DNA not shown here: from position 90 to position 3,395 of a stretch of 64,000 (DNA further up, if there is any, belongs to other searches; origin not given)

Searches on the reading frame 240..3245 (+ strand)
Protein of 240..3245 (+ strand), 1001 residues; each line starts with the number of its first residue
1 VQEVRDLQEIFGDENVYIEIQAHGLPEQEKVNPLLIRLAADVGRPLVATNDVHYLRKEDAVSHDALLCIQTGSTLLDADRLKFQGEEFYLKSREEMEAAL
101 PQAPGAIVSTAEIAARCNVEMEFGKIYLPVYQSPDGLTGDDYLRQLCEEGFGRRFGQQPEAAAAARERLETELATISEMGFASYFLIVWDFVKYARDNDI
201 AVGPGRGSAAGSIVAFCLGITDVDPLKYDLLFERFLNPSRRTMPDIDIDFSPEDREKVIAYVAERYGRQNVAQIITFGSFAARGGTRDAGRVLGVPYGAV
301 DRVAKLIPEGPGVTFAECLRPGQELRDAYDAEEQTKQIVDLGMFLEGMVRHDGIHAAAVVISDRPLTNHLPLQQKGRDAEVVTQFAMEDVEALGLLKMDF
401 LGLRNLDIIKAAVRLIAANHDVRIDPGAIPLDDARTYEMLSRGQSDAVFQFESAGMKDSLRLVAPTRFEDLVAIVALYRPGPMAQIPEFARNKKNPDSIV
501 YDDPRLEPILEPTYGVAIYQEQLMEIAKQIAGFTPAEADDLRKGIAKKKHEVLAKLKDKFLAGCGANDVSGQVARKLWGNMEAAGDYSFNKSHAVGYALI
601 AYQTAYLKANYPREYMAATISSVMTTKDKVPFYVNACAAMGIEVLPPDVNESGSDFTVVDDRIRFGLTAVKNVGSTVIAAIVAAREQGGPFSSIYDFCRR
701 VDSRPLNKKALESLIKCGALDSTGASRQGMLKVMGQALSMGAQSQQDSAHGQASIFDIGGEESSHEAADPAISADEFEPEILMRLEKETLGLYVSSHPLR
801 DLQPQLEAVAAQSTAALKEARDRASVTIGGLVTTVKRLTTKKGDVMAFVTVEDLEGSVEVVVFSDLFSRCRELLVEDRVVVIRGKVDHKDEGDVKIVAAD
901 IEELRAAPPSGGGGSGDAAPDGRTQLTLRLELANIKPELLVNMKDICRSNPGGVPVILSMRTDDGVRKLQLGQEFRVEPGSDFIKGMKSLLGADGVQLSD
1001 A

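Call 51: search_protein_families(library=pfam, proteins=[window:240-3245:+])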
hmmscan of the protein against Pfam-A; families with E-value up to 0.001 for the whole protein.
window:240-3245:+ (1001 aa): 5 families
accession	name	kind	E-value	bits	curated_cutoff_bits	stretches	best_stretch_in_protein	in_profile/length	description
PF07733.18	DNA_pol3_alpha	-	8.7e-100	334.1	23.9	1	141-402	1-260/260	Bacterial DNA polymerase III alpha NTPase domain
PF17657.6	DNA_pol3_finger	-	8e-57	191.6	22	1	405-567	1-165/166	Bacterial DNA polymerase III alpha subunit finger domain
PF14579.12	HHH_6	-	3.6e-34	117.3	25.6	1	641-728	1-88/90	Helix-hairpin-helix motif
PF01336.31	tRNA_anti-codon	-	4.8e-13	49.3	27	1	826-904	1-75/75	OB-fold nucleic acid binding domain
PF20914.2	DNA_pol_IIIA_C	-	9.1e-05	22.6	22.5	1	951-992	11-52/52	DNA polymerase III subunit alpha, C-terminal domain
